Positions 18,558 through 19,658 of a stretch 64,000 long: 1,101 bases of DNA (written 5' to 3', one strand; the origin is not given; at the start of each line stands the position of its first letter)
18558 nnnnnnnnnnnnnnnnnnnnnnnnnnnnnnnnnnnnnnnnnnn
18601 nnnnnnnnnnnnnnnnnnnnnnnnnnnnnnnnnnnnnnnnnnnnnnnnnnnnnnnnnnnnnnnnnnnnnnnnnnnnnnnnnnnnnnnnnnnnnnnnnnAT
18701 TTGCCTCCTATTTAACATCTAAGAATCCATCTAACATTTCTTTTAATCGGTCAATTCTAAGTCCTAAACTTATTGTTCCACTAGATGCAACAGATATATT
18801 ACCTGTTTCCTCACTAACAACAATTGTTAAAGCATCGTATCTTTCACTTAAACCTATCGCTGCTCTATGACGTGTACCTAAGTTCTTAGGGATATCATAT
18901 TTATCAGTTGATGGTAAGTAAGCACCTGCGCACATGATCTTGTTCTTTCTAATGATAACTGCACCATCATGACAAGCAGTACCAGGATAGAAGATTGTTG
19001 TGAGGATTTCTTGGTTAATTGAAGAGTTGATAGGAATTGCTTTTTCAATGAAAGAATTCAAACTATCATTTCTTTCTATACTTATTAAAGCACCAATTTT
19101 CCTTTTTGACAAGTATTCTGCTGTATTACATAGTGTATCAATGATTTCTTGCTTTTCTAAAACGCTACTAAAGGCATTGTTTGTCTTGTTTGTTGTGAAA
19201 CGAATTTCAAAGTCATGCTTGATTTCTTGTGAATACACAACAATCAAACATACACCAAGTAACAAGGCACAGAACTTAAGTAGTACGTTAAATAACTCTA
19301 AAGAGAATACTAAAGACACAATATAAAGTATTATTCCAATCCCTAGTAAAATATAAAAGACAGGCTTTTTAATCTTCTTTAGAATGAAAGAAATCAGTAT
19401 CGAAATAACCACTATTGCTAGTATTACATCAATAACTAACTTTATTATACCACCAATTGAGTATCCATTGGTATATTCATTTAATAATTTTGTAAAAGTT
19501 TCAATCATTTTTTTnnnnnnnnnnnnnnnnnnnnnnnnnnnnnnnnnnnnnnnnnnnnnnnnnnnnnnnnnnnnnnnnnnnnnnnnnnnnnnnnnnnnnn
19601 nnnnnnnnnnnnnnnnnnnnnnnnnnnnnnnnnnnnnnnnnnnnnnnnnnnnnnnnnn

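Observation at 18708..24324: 1421-aa DUF4011-type Upf1-like helicase plus ankyrin-repeat protein, translationally coupled and fused onto the essential cdaA (c-di-AMP synthase) operon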

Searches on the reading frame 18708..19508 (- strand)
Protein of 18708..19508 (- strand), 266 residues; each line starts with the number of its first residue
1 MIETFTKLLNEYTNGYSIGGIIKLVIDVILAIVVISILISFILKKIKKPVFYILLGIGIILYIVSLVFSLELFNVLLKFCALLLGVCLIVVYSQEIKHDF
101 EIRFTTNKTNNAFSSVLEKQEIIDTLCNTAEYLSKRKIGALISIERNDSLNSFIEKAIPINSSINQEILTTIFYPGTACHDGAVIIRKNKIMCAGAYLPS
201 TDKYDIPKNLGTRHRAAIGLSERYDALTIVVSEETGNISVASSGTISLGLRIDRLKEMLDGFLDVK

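Call 4: search_protein_families(library=pfam, proteins=[window:18708-19508:-], max_evalue=0.01)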
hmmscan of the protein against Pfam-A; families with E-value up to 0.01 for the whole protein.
window:18708-19508:- (266 aa): 1 family
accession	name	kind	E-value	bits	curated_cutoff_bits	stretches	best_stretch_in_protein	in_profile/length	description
PF02457.21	DAC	-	1e-40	138.5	27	1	129-245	3-118/119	DisA bacterial checkpoint controller nucleotide-binding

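Call 5: search_protein_families(library=ncbifam, proteins=[window:18708-19508:-], max_evalue=0.01)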
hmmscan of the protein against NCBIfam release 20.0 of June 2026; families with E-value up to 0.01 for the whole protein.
window:18708-19508:- (266 aa): 6 families
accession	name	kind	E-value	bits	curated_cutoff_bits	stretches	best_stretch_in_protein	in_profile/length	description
TIGR00159.1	TIGR00159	equivalog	1.3e-58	198.3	188.8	1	25-259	10-246/254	diadenylate cyclase CdaA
NF038328.1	c-di-AMP_CdaS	exception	2.6e-44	151.1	225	1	124-246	65-187/191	sporulation-specific diadenylate cyclase CdaS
NF038327.1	c-di-AMP_CdaM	exception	9.6e-39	133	225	1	79-259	8-189/196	diadenylate cyclase CdaM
NF041371.1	Diadnylcyc_Halo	equivalog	6.8e-10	38.7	430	1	179-249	192-264/270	diadenylate cyclase DacZ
NF010009.0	PRK13482.1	equivalog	2.5e-07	30.2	201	1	132-241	28-133/357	DNA integrity scanning diadenylate cyclase DisA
NF052563.1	PlprenPhTpPopt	equivalog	0.0018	17.9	400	1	17-94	53-131/277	polyprenyl-phosphate transporter PopT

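Call 98: find_related_loci(query=A6, collection=metagenome_contigs, flank=7000)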
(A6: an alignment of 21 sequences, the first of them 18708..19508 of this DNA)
Query A6 (266 aa) in metagenome_contigs; peptide patterns used: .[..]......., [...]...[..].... (x = any residue, [..] = any of these).
600 stretches matched a pattern (row limit reached: there are more); 597 encode a relative of the query (tblastn E <= 1e-3); the best 80 are kept; 80 distinct loci.
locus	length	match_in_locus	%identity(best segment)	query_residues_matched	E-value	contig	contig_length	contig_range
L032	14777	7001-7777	55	7-266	9e-86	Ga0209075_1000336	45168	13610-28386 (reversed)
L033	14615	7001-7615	54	59-263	4e-68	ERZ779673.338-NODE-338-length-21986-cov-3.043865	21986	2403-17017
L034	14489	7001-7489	50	105-266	2e-47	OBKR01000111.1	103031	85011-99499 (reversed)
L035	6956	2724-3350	42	53-264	9e-46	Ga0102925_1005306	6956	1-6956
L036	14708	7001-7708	37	28-264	2e-45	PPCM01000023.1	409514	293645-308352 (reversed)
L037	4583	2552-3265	36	23-259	4e-45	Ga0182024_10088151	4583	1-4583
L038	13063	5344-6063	37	21-259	3e-44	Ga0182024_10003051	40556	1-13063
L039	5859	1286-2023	37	27-266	2e-44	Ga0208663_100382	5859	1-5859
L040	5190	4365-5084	36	21-259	4e-44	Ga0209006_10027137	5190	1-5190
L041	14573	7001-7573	45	53-241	3e-44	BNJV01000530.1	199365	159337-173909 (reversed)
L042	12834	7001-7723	39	24-259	3e-44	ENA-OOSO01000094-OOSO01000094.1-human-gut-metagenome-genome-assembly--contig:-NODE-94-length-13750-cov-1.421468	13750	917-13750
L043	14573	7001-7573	43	81-266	8e-44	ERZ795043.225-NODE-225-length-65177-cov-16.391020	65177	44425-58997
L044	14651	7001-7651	40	52-266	9e-44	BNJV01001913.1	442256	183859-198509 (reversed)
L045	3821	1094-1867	35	3-259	4e-43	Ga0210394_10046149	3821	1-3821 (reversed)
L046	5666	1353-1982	36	53-263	3e-43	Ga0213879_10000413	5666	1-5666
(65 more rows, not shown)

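Call 102: search_protein_families(library=pfam, proteins=[L036:4171-6729:-, L036:6983-7714:+, L036:7777-8586:+, L036:8657-11002:+, L036:11018-12172:+, L035:21-1232:+, L035:1189-2124:+, L035:2117-2617:+, L035:3456-5795:+], max_evalue=0.0001)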
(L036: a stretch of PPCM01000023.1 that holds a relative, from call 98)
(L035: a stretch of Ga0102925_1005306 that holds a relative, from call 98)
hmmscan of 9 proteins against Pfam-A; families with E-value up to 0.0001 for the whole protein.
L036:4171-6729:- (852 aa): 2 families
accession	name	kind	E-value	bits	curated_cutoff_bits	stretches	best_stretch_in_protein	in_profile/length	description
PF02867.20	Ribonuc_red_lgC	-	1.9e-113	380.3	23.9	1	185-757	2-523/523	Ribonucleotide reductase, barrel domain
PF00317.26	Ribonuc_red_lgN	-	3.1e-05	24.4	28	0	133-178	27-75/77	Ribonucleotide reductase, all-alpha domain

L036:6983-7714:+ (243 aa): 1 family
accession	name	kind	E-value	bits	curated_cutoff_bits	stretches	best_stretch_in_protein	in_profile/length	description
PF02457.21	DAC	-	1.2e-39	135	27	1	106-222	2-117/119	DisA bacterial checkpoint controller nucleotide-binding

L036:7777-8586:+ (269 aa): 2 families
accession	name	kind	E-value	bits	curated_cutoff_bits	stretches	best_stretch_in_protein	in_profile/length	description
PF18765.7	Polbeta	-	1e-06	29.2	26.9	1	4-72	2-71/93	Polymerase beta, Nucleotidyltransferase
PF01909.29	NTP_transf_2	-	5.9e-05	23.8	21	0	5-89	4-76/93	Nucleotidyltransferase domain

L036:8657-11002:+ (781 aa): 0 families

L036:11018-12172:+ (384 aa): 1 family
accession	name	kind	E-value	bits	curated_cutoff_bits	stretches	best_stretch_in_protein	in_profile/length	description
PF00990.26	GGDEF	-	5e-09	36.6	23.8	1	235-371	18-156/161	Diguanylate cyclase, GGDEF domain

L035:21-1232:+ (403 aa): 1 family
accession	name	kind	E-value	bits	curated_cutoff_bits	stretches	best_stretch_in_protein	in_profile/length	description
PF09586.16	YfhO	-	3e-05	23.1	28.5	1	280-367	749-835/835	Bacterial membrane protein YfhO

L035:1189-2124:+ (311 aa): 2 families
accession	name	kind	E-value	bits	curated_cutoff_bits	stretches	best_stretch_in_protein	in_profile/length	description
PF00535.33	Glycos_transf_2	-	1.7e-24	87.1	23.3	1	10-168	3-163/168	Glycosyl transferase family 2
PF10111.15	Glyco_tranf_2_2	-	1.6e-05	25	27.3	1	9-99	2-91/276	Glycosyltransferase like family 2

L035:2117-2617:+ (166 aa): 1 family
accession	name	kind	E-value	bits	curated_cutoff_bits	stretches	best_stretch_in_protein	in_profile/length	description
PF04138.20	GtrA_DPMS_TM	-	2.3e-11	44.3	26.1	1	20-147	2-112/117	GtrA/DPMS, transmembrane domain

L035:3456-5795:+ (779 aa): 0 families
